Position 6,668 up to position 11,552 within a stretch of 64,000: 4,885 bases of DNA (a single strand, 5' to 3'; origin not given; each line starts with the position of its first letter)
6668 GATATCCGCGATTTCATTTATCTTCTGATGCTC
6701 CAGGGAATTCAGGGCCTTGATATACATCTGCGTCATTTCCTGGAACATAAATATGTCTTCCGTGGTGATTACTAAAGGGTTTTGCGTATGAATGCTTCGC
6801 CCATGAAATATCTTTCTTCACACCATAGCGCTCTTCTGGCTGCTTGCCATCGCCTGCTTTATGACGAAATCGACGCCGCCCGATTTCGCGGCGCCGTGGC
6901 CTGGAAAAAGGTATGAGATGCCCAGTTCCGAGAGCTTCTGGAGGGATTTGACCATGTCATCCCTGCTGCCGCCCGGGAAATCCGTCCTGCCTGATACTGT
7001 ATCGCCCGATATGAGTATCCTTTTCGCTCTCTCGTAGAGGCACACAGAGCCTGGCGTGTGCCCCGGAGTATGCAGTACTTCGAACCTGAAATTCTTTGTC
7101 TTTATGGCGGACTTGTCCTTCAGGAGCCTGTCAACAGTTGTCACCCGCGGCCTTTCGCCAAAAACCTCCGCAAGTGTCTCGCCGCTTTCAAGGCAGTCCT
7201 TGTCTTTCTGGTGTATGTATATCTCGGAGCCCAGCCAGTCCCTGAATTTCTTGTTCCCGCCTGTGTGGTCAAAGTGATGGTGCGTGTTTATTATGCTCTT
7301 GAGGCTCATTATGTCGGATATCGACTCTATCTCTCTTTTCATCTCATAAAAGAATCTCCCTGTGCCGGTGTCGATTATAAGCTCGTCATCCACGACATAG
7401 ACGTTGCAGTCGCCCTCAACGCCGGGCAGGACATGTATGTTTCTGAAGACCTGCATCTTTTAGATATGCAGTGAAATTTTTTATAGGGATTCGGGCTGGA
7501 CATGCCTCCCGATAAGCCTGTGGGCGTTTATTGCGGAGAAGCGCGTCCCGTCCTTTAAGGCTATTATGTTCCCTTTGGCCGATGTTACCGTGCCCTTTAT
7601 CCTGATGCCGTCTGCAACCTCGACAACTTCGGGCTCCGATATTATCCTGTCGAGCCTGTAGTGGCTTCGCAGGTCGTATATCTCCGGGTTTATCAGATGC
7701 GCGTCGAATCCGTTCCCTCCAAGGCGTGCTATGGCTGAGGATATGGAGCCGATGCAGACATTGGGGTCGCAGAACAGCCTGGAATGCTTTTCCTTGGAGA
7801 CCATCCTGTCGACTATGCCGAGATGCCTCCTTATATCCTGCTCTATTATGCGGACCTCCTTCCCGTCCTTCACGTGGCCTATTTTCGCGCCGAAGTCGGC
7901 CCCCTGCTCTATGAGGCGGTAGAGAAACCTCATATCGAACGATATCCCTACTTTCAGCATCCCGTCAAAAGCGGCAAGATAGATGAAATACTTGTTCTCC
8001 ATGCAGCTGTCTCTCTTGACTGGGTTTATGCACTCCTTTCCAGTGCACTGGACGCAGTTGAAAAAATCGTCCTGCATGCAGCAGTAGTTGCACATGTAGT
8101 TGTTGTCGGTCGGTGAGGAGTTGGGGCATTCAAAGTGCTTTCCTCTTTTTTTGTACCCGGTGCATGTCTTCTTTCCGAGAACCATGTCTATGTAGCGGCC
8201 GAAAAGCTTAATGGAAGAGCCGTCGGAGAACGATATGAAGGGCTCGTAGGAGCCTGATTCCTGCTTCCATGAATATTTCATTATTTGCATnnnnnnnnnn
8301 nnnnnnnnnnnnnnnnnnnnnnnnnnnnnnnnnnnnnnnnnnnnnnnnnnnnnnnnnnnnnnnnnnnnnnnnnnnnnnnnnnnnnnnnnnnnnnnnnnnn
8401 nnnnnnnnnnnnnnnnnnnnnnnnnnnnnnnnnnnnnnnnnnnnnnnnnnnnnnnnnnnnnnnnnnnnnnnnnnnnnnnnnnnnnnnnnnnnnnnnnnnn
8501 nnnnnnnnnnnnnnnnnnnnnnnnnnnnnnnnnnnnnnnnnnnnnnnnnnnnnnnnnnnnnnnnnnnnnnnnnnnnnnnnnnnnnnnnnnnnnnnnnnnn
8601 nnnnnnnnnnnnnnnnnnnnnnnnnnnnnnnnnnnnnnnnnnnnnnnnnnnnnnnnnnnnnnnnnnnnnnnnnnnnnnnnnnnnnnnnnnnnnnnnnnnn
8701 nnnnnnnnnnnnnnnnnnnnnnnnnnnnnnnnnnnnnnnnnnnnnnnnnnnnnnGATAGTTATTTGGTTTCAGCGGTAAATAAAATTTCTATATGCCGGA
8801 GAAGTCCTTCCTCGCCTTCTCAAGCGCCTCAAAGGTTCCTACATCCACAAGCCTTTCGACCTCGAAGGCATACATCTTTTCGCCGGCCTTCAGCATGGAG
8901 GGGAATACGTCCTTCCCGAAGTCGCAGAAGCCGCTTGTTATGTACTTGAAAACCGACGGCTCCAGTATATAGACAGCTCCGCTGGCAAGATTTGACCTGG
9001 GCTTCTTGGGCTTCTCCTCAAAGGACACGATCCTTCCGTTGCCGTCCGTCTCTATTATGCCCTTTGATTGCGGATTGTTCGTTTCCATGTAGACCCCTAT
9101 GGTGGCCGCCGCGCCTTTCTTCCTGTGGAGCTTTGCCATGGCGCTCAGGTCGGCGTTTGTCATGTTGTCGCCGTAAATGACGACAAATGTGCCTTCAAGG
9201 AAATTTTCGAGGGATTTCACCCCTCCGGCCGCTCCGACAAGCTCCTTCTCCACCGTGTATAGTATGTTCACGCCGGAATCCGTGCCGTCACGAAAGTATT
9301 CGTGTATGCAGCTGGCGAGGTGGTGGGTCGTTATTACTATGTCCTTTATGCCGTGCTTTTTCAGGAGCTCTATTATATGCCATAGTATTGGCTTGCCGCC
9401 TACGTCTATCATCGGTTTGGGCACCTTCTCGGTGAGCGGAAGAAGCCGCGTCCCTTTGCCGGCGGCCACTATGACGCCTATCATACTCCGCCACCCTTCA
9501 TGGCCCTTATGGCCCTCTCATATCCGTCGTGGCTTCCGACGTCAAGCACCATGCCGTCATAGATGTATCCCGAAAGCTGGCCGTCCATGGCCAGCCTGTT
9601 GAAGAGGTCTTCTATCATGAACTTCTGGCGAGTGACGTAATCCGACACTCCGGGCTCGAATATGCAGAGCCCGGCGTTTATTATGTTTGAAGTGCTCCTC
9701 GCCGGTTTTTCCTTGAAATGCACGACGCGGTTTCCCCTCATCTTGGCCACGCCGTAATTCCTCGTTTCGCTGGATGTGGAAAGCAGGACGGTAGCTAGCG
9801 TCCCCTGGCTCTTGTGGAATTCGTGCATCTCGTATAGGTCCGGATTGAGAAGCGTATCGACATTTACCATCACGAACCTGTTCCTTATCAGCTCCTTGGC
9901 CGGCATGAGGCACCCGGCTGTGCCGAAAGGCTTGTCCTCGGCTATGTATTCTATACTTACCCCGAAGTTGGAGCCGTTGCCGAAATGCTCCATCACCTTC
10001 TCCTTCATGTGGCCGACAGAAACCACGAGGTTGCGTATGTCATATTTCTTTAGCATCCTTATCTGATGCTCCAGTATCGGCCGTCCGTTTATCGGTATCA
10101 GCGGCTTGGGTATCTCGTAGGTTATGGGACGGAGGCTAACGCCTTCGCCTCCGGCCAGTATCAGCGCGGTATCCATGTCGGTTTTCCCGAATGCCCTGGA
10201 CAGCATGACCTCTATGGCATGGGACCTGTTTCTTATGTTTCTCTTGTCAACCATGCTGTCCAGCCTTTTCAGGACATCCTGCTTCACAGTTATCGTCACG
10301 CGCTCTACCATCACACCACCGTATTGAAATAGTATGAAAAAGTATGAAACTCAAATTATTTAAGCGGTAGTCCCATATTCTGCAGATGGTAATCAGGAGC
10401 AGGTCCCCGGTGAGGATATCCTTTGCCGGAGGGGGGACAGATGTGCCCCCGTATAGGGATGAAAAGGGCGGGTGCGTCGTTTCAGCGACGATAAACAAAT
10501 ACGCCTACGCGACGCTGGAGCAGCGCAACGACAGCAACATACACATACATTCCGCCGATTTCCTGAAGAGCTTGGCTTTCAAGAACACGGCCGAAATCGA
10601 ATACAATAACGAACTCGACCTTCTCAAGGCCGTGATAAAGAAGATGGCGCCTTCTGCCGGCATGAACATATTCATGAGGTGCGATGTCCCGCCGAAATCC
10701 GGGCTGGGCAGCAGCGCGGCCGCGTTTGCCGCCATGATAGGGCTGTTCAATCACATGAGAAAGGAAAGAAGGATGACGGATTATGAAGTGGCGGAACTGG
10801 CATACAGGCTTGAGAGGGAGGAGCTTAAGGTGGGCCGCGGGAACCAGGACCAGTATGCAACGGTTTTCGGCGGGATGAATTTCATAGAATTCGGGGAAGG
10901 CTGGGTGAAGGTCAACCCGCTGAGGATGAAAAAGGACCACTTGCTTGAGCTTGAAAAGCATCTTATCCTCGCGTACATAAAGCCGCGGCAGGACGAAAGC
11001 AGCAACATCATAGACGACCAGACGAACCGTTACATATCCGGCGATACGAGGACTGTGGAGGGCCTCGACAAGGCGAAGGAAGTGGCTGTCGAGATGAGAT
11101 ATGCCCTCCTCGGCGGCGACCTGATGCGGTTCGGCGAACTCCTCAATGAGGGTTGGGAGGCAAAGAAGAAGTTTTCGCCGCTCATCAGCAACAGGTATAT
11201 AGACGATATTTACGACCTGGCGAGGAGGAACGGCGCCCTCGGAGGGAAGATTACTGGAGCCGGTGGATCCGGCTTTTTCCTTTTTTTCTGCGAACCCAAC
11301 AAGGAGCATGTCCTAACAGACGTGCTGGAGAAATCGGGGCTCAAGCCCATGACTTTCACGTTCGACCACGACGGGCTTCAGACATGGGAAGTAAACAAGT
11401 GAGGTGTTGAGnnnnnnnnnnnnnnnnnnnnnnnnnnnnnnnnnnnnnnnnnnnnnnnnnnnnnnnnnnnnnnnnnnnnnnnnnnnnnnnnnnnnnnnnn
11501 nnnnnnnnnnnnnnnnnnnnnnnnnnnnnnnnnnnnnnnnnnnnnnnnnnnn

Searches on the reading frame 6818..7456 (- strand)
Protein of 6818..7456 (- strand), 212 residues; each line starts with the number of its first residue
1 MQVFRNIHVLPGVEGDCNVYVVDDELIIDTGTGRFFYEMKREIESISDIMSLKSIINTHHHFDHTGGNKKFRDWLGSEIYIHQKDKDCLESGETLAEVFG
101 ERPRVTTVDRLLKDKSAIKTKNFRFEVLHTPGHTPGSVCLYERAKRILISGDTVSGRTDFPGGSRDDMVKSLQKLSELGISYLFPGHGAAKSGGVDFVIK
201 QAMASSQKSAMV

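Call 18: search_protein_families(library=ncbifam, proteins=[window:6818-7456:-], max_evalue=1e-10)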
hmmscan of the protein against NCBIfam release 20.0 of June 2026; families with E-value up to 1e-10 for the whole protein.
window:6818-7456:- (212 aa): 8 families
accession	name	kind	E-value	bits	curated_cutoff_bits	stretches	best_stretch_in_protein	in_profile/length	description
NF012229.1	bla_class_B_core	domain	3.8e-20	72.5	100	1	24-140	25-136/139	metallo-beta-lactamase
NF033105.1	bla_subclass_B3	equivalog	3.6e-19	69.1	240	1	25-139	34-152/257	subclass B3 metallo-beta-lactamase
TIGR03413.1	GSH_gloB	equivalog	2.4e-18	66.4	200.8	1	49-181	41-157/248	hydroxyacylglutathione hydrolase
TIGR04558.1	SoxH_rel_PQQ_1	hypoth_equivalog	2.8e-15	56.1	300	1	26-193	46-219/285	quinoprotein relay system zinc metallohydrolase 1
NF000458.2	blaPEDO-2_fam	exception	4.8e-13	49.1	550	1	24-140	62-182/285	PEDO-2 family subclass B3 metallo-beta-lactamase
NF012101.1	blaGOB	exception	2e-12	47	560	1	24-140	62-182/290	GOB family subclass B3 metallo-beta-lactamase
NF000405.1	HARLDQ_not_B3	exception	3.9e-12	46.3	350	1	25-139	51-168/267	HARLDQ motif MBL-fold protein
NF007597.0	PRK10241.1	equivalog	5.8e-11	42.2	421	0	52-178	46-155/251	hydroxyacylglutathione hydrolase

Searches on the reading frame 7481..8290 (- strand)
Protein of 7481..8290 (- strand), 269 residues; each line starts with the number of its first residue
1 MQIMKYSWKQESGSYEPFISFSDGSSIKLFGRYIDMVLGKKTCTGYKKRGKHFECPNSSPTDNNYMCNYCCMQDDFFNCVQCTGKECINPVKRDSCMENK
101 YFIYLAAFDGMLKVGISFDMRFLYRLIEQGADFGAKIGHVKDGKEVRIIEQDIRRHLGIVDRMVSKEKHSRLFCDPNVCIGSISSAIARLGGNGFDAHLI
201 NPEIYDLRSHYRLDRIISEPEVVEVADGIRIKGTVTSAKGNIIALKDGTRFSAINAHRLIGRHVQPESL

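Call 18: search_protein_families(library=ncbifam, proteins=[window:7481-8290:-], max_evalue=1e-10)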
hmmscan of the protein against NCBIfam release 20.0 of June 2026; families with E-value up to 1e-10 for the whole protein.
window:7481-8290:- (269 aa): 0 families

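Call 55: search_protein_families(library=pfam, proteins=[window:7481-8290:-], max_evalue=0.0001)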
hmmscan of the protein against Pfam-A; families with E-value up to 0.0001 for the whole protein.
window:7481-8290:- (269 aa): 1 family
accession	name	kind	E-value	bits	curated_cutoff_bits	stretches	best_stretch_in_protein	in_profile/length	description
PF10977.13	DUF2797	-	1.9e-14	54.5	25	1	38-258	9-221/227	Protein of unknown function (DUF2797)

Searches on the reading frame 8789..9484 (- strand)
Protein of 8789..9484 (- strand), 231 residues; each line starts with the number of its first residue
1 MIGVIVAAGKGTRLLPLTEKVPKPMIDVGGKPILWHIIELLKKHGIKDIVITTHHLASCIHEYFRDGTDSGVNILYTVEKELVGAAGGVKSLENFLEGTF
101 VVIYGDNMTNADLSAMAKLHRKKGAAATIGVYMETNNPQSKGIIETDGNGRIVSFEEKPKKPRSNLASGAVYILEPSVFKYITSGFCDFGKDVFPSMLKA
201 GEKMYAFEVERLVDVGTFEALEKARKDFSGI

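Call 18: search_protein_families(library=ncbifam, proteins=[window:8789-9484:-], max_evalue=1e-10)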
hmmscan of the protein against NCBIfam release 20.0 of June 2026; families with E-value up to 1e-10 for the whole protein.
window:8789-9484:- (231 aa): 22 families
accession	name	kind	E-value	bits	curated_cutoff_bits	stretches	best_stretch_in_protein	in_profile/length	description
NF052502.1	man1P_GTase_Rv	exception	6.1e-43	147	440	1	4-227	4-229/352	mannose-1-phosphate guanylyltransferase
TIGR03992.1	Arch_glmU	subfamily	1.1e-40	139.7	292.1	1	1-183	1-177/393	bifunctional sugar-1-phosphate nucleotidylyltransferase/acetyltransferase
NF041313.1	UDPGP_AglF_Halo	equivalog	1.5e-37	129.3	400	1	1-182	1-182/234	UTP--glucose-1-phosphate uridylyltransferase AglF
TIGR01208.1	rmlA_long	equivalog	4.2e-33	114.7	320.25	1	3-183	2-183/353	glucose-1-phosphate thymidylyltransferase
NF045761.1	NAMPUrTaseMurU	equivalog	1.2e-32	113.6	250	1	3-225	3-224/226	N-acetylmuramate alpha-1-phosphate uridylyltransferase MurU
TIGR02623.1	G1P_cyt_trans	equivalog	3.8e-32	111.7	300.25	2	1-66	1-66/255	glucose-1-phosphate cytidylyltransferase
NF003670.0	PRK05293.1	equivalog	3.9e-31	108.3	470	1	1-227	5-257/382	glucose-1-phosphate adenylyltransferase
TIGR01207.1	rmlA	equivalog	9.3e-28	97.1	360.65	1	3-181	2-182/286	glucose-1-phosphate thymidylyltransferase RfbA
NF049965.1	GlMnHpPGnyltfHddC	equivalog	2.4e-27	96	300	1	3-183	3-176/221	D-glycero-D-manno-heptose 1-phosphate guanosyltransferase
NF041173.1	Sug_nt_acttase_Thmprot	equivalog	6.9e-26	91.1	600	1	1-183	1-177/405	bifunctional sugar-1-phosphate nucleotidylyltransferase/acetyltransferase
TIGR02091.1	glgC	equivalog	2.3e-25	89.4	424.9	1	1-224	1-255/364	glucose-1-phosphate adenylyltransferase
NF012024.0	PRK15480.1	equivalog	3.2e-23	82.3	588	1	3-180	6-185/292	glucose-1-phosphate thymidylyltransferase RfbA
TIGR01099.1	galU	equivalog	1.2e-19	71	326.8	1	4-65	5-66/261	UTP--glucose-1-phosphate uridylyltransferase GalU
NF001947.0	PRK00725.1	subfamily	7.5e-18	64.5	470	1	2-211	18-258/426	glucose-1-phosphate adenylyltransferase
NF002772.0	PRK02862.1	equivalog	3.5e-17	62.2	537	1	2-161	5-181/429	glucose-1-phosphate adenylyltransferase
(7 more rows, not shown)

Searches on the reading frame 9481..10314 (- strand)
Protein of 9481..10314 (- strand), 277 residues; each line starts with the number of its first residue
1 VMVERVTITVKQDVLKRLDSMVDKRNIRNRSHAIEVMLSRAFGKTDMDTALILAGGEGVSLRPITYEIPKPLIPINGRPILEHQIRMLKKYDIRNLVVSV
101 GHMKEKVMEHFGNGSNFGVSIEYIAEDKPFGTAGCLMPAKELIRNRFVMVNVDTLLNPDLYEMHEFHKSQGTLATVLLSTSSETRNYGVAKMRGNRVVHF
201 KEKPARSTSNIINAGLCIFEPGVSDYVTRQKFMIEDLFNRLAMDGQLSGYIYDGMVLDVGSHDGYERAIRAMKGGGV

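Call 18: search_protein_families(library=ncbifam, proteins=[window:9481-10314:-], max_evalue=1e-10)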
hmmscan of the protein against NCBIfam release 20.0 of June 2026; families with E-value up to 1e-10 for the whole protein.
window:9481-10314:- (277 aa): 15 families
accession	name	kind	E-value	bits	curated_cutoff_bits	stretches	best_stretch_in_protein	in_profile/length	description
TIGR03992.1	Arch_glmU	subfamily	8.6e-42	143.4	292.1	1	50-261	3-216/393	bifunctional sugar-1-phosphate nucleotidylyltransferase/acetyltransferase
NF052502.1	man1P_GTase_Rv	exception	1.6e-37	129.2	440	1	50-267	3-225/352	mannose-1-phosphate guanylyltransferase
TIGR01208.1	rmlA_long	equivalog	4.1e-37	127.9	320.25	1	50-266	2-228/353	glucose-1-phosphate thymidylyltransferase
NF045761.1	NAMPUrTaseMurU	equivalog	4e-33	115.2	250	1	50-263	3-218/226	N-acetylmuramate alpha-1-phosphate uridylyltransferase MurU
NF041313.1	UDPGP_AglF_Halo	equivalog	9.3e-32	110.3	400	1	50-228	3-183/234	UTP--glucose-1-phosphate uridylyltransferase AglF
NF049965.1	GlMnHpPGnyltfHddC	equivalog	1.3e-29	103.4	300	1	49-269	2-218/221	D-glycero-D-manno-heptose 1-phosphate guanosyltransferase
TIGR02623.1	G1P_cyt_trans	equivalog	5.2e-23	81.8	300.25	1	132-255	106-228/255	glucose-1-phosphate cytidylyltransferase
TIGR01207.1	rmlA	equivalog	1.6e-22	80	360.65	1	51-268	3-232/286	glucose-1-phosphate thymidylyltransferase RfbA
NF041173.1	Sug_nt_acttase_Thmprot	equivalog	2.7e-21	76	600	1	50-260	3-215/405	bifunctional sugar-1-phosphate nucleotidylyltransferase/acetyltransferase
NF012024.0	PRK15480.1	equivalog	1.5e-14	53.8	588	1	49-227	5-187/292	glucose-1-phosphate thymidylyltransferase RfbA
NF045697.1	MurNAcPUrMurU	equivalog_domain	2.8e-14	53.1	370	1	51-263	1-219/229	N-acetylmuramate alpha-1-phosphate uridylyltransferase MurU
NF010934.1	PRK14354.1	equivalog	3.8e-13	48.7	450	1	50-199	2-148/447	bifunctional UDP-N-acetylglucosamine diphosphorylase/glucosamine-1-phosphate N-acetyltransferase GlmU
TIGR01173.1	glmU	equivalog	1.8e-12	46.8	366.85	1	50-220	3-173/452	bifunctional UDP-N-acetylglucosamine diphosphorylase/glucosamine-1-phosphate N-acetyltransferase GlmU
NF010932.0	PRK14352.1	equivalog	3.5e-12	45.7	611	1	48-220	7-184/488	bifunctional UDP-N-acetylglucosamine diphosphorylase/glucosamine-1-phosphate N-acetyltransferase GlmU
NF003670.0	PRK05293.1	equivalog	5.7e-11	42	470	0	154-220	128-197/382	glucose-1-phosphate adenylyltransferase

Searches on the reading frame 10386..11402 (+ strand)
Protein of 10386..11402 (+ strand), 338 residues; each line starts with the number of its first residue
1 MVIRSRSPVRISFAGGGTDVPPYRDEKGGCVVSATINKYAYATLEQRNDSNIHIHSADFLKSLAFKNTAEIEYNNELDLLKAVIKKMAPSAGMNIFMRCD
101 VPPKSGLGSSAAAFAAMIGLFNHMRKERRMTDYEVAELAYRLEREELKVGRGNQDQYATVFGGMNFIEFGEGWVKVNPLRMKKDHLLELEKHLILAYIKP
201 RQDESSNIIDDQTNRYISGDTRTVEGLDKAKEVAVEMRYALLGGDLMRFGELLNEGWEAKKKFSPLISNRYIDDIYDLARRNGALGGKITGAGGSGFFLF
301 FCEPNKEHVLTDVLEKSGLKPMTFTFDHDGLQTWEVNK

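Call 18: search_protein_families(library=ncbifam, proteins=[window:10386-11402:+], max_evalue=1e-10)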
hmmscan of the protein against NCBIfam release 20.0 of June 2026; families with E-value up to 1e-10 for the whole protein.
window:10386-11402:+ (338 aa): 7 families
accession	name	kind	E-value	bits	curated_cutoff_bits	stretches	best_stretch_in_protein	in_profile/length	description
NF049969.1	GlMnHpPKinHddA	equivalog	5.3e-74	249.6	600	1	1-336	1-338/338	D-glycero-D-manno-heptose 7-phosphate kinase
NF009948.0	PRK13412.1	equivalog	6.4e-29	100.3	721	1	90-317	724-951/974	bifunctional fucokinase/fucose-1-phosphate guanylyltransferase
TIGR00549.1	mevalon_kin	equivalog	2.2e-20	73.3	163.05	1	31-299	19-274/276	mevalonate kinase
NF003036.0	PRK03926.1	equivalog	4.6e-18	65.3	403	1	64-333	49-298/302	mevalonate kinase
NF003006.0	PRK03817.1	equivalog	1.6e-17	63.5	443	1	3-165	2-159/352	galactokinase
NF003705.0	PRK05322.1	equivalog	4.5e-15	55.3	385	1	7-163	24-182/388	galactokinase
TIGR00131.1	gal_kin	equivalog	1.5e-12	47.1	226.65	0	6-165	21-182/388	galactokinase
